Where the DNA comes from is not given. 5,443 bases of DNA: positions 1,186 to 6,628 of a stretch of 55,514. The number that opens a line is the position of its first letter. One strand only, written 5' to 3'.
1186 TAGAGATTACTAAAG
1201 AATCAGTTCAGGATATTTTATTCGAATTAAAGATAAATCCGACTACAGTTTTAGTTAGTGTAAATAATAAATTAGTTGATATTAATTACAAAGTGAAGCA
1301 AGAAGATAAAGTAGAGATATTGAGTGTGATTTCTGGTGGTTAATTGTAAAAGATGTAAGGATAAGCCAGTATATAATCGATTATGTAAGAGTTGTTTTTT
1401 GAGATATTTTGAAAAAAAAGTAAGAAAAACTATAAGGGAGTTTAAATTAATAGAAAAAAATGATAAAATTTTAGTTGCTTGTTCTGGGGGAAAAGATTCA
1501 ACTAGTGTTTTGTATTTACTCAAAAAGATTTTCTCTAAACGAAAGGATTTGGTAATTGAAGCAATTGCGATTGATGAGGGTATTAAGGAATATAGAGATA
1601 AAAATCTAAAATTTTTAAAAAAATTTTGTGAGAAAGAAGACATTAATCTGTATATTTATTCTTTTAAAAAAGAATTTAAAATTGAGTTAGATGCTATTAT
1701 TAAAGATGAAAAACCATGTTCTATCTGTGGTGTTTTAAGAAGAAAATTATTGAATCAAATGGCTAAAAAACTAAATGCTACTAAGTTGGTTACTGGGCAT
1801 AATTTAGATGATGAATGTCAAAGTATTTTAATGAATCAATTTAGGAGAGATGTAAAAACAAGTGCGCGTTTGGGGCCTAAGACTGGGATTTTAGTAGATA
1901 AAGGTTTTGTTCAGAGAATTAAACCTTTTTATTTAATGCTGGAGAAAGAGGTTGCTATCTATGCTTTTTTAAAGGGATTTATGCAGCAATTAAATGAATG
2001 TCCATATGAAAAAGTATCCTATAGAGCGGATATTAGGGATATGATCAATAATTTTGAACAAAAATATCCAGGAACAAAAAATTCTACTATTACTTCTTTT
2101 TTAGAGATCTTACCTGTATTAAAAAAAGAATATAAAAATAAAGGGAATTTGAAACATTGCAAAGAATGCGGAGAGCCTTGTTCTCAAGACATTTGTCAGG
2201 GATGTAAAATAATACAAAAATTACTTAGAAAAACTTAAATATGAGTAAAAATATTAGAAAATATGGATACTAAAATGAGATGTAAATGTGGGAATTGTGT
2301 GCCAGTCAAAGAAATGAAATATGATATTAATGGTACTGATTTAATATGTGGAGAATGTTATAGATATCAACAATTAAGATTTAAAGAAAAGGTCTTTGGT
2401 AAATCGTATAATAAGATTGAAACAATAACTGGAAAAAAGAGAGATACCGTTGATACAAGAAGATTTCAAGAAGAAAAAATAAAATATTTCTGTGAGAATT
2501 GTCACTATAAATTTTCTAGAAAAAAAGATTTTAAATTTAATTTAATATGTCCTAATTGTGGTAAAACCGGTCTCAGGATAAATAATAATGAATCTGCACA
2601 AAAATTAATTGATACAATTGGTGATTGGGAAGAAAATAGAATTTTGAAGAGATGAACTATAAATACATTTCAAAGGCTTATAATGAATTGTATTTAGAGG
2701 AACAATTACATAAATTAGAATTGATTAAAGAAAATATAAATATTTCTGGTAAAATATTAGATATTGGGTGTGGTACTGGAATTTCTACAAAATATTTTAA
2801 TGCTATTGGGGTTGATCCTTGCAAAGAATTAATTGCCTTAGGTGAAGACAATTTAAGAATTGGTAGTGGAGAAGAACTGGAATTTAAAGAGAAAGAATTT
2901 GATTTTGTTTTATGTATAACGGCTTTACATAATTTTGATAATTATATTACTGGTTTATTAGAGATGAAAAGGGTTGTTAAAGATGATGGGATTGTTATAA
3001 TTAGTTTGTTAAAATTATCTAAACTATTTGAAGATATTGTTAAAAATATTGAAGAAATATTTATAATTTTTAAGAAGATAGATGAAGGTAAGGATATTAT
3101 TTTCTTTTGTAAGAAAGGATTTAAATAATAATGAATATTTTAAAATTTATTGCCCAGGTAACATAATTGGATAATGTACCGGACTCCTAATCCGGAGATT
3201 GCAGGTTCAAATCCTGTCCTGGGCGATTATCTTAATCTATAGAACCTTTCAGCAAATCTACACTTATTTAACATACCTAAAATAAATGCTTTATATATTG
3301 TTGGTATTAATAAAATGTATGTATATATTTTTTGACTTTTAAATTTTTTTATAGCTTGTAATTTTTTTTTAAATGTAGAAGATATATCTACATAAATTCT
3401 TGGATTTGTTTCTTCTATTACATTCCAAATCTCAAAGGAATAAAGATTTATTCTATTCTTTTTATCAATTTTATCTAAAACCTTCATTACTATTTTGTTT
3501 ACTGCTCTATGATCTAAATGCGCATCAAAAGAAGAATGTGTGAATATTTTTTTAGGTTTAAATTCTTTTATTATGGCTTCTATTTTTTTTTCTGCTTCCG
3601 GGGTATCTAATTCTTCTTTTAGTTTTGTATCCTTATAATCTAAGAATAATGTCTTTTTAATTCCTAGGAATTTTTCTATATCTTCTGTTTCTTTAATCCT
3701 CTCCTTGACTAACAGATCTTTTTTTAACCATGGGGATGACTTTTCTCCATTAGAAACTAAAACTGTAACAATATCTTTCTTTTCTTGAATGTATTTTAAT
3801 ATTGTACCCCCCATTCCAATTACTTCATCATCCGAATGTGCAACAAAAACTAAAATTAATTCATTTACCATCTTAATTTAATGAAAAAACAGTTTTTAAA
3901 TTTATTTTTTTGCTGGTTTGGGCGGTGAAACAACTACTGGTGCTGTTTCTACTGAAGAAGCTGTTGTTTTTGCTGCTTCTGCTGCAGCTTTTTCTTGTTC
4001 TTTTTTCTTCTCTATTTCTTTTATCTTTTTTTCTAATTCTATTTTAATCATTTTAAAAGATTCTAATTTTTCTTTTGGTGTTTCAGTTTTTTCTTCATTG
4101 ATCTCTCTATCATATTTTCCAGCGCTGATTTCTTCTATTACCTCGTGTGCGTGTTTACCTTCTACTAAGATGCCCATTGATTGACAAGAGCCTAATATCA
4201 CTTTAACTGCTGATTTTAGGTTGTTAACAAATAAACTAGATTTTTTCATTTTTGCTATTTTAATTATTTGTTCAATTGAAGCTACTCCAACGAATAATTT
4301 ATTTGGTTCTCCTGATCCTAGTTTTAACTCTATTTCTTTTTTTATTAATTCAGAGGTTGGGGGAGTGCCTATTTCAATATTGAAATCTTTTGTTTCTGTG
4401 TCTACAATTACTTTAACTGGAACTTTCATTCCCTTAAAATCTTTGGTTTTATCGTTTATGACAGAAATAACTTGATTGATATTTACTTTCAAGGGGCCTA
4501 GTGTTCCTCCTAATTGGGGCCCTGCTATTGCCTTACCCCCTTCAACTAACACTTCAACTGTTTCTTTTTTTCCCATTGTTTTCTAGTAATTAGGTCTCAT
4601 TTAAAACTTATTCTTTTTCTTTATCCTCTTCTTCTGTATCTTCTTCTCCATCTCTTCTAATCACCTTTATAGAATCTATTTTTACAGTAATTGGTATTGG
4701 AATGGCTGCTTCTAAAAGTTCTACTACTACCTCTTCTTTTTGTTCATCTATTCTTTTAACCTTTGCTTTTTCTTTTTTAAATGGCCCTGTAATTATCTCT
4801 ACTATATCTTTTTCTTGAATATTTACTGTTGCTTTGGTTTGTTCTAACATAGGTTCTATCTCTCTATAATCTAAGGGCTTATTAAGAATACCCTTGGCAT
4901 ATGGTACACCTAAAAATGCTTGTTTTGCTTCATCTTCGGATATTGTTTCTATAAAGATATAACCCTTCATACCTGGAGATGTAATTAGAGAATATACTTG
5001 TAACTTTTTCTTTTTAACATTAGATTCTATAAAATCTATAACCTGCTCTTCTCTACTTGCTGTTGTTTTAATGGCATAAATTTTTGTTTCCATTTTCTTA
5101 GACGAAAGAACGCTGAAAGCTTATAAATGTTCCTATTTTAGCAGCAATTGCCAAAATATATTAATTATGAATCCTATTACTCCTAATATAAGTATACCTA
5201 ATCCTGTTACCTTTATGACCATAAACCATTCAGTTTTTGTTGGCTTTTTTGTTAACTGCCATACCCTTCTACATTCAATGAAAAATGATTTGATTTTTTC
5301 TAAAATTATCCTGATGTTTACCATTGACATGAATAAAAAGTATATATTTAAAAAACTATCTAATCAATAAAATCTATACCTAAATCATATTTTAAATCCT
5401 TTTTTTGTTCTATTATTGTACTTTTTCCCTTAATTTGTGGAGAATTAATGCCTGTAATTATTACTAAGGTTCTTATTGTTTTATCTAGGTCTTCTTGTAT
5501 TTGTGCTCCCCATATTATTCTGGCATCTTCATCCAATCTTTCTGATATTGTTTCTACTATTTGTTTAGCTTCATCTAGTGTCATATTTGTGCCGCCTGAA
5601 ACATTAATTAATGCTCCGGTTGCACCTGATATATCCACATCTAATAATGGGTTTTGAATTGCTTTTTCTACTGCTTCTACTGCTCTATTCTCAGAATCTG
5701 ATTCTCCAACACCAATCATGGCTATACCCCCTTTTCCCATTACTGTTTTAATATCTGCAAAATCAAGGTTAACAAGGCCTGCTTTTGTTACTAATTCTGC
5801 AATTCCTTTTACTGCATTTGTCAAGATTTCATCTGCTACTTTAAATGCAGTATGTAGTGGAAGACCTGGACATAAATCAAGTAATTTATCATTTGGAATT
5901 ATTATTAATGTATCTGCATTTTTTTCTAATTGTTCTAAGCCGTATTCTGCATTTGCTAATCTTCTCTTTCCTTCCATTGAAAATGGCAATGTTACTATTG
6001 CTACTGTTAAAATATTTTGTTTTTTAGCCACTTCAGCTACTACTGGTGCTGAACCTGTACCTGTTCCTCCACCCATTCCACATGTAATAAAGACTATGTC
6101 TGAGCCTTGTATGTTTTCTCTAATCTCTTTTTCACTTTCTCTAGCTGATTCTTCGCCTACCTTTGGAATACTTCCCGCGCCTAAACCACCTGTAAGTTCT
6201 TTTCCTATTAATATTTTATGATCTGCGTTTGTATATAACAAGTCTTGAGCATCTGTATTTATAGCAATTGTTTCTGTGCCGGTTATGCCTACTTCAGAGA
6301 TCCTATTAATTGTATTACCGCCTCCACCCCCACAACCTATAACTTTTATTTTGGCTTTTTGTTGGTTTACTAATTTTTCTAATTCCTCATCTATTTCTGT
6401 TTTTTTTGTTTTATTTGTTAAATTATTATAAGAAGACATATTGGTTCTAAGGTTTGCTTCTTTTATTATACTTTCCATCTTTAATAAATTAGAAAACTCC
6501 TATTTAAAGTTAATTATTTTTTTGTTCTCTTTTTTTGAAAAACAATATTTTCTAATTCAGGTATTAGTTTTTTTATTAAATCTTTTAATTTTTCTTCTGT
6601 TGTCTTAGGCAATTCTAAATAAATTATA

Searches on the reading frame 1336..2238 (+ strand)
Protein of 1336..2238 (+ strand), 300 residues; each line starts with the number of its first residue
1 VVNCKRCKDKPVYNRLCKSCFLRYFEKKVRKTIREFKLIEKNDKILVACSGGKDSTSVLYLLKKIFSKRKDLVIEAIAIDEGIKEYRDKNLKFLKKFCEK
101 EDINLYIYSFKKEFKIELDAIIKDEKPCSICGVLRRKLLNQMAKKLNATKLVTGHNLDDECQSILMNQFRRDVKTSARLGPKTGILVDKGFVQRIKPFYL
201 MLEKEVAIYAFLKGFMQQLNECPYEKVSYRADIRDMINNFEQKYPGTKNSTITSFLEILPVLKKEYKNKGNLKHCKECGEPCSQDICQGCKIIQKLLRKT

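Call 42: find_encoding_contigs(protein=window:1336-2238:+, flank=10000, max_places=1)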
Protein window:1336-2238:+ (300 aa): 24 contigs read that carry it; 1 place shown.
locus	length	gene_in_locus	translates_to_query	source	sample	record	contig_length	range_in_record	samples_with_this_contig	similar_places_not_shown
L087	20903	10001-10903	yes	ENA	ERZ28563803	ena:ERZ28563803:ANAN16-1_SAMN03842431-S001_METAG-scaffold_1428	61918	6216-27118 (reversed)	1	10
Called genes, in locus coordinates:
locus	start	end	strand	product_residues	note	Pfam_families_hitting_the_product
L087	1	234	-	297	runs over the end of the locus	-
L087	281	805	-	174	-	PF02778:tRNA_int_endo_N, PF01974:tRNA_int_endo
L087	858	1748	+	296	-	PF13691:Lactamase_B_4, PF23023:Anti-Pycsar_Apyc1, PF00753:Lactamase_B, PF12706:Lactamase_B_2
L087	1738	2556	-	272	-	-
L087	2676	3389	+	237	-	PF01790:LGT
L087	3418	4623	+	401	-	PF21269:TreT_GT1, PF00534:Glycos_transf_1, PF13692:Glyco_trans_1_4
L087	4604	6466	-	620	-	PF13328:HD_4, PF04607:RelA_SpoT, PF02824:TGS, PF28438:RelA_RIS, PF13291:ACT_4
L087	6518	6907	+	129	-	PF13231:PMT_2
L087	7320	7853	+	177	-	-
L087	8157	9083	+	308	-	PF00899:ThiF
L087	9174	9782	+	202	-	-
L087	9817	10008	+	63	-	PF02597:ThiS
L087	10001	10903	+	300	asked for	PF01171:ATP_bind_3, PF03054:tRNA_Me_trans (weak)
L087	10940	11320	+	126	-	-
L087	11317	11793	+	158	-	PF13489:Methyltransf_23, PF01209:Ubie_methyltran (weak), PF13847:Methyltransf_31 (weak), PF13649:Methyltransf_25, PF08241:Methyltransf_11, PF08242:Methyltransf_12 (weak)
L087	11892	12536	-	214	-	PF02585:PIG-L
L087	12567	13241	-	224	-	PF03946:Ribosomal_L11_N, PF00298:Ribosomal_L11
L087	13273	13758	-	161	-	PF03439:Spt5-NGN, PF00467:KOW (faint)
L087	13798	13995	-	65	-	PF00584:SecE (weak)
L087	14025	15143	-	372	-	PF00091:Tubulin, PF12327:FtsZ_C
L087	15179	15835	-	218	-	PF22199:FKBP26_IF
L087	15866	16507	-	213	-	-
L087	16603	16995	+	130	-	PF21485:IF5A-like_N, PF01287:eIF-5a (weak)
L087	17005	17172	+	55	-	-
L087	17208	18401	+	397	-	PF02163:Peptidase_M50, PF13180:PDZ_2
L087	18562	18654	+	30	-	-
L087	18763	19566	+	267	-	PF01026:TatD_DNase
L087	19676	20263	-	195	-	PF00149:Metallophos, PF12850:Metallophos_2, PF14582:Metallophos_3 (weak)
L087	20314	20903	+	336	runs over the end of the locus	PF06925:MGDG_synth, PF04101:Glyco_tran_28_C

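Call 49: search_protein_families(library=pfam, proteins=[L087:4604-6466:-], max_evalue=1)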
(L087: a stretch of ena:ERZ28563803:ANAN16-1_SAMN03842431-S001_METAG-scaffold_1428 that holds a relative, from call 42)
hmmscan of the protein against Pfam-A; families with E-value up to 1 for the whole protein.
L087:4604-6466:- (620 aa): 9 families
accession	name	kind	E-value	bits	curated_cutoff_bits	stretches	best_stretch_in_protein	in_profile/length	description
PF04607.23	RelA_SpoT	-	1.3e-40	138.6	27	1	224-333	1-111/113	Region found in RelA / SpoT proteins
PF13328.12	HD_4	-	2.1e-23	83.2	27.2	1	20-164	3-155/156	HD domain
PF02824.27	TGS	-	1.6e-21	76.5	22.2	1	364-423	1-60/60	TGS domain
PF13291.12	ACT_4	-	6.9e-10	39.9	27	1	543-614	8-79/80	ACT domain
PF01842.31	ACT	-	0.00017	21.7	27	1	543-578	2-37/66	ACT domain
PF02597.26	ThiS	-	0.0089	17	22.5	1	359-423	3-71/76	ThiS family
PF19296.4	RelA_AH_RIS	-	0.022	15.3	23.8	0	472-522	127-176/185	RelA/SpoT, AH and RIS domains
PF11236.13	DUF3037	-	0.029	15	22.6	1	8-82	39-117/118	Protein of unknown function (DUF3037)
PF23729.2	Spectrin_Dys-1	-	0.14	12.6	27.6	0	193-240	15-62/90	Dystrophin-1-like, spectrin repeat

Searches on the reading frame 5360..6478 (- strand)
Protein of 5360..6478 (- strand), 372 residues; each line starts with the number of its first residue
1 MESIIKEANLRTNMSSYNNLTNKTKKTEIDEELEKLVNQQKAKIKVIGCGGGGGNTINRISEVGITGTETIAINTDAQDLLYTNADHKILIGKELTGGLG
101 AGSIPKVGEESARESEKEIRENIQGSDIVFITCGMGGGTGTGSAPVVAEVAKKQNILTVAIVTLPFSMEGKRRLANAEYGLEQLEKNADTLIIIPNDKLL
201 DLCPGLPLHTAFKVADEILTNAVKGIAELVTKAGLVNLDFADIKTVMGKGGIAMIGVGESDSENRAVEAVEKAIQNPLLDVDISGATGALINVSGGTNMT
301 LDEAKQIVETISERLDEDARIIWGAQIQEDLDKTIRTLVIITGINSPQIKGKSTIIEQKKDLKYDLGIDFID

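Call 34: list_cluster_members(proteins=[P0002, window:5360-6478:-, window:20738-21694:-, window:12970-14043:-, L004:64-696:-, L004:1483-2601:-, window:44116-46155:+, window:17070-17483:-])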
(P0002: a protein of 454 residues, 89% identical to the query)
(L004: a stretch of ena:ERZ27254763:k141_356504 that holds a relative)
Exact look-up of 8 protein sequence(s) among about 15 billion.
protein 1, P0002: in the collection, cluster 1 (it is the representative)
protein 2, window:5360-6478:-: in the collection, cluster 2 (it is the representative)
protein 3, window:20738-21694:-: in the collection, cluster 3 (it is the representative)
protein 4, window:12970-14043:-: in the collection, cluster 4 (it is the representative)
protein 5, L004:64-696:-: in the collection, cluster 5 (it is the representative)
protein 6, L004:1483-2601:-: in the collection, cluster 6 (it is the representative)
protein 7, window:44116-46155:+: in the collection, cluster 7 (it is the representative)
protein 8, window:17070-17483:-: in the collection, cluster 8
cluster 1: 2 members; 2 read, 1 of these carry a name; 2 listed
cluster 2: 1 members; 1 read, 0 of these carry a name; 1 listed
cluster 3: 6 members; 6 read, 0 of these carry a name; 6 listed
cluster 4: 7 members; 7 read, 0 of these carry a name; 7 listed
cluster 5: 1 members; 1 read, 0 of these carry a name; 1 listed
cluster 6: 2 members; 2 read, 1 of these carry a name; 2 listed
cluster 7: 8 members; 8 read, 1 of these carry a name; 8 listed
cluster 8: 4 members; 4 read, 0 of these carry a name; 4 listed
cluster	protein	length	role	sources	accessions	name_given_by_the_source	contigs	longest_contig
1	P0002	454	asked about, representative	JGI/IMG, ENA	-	-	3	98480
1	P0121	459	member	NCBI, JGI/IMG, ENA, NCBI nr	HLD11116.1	MAG TPA: diguanylate cyclase [Candidatus Nanoarchaeia archaeon] | diguanylate cyclase [Candidatus Nanoarchaeia archaeon]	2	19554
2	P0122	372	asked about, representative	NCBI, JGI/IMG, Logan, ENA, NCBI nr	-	-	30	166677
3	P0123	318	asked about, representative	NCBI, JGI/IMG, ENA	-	-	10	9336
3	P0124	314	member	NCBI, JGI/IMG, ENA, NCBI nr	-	-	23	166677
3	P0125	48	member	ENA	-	-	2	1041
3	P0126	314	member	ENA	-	-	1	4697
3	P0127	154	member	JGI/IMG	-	-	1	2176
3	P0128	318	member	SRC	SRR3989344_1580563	-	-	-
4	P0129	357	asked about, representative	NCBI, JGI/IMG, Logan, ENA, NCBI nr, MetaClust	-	-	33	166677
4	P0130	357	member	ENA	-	-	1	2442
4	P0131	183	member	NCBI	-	-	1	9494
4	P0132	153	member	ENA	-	-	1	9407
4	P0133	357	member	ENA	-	-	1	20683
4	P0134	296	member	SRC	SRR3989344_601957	-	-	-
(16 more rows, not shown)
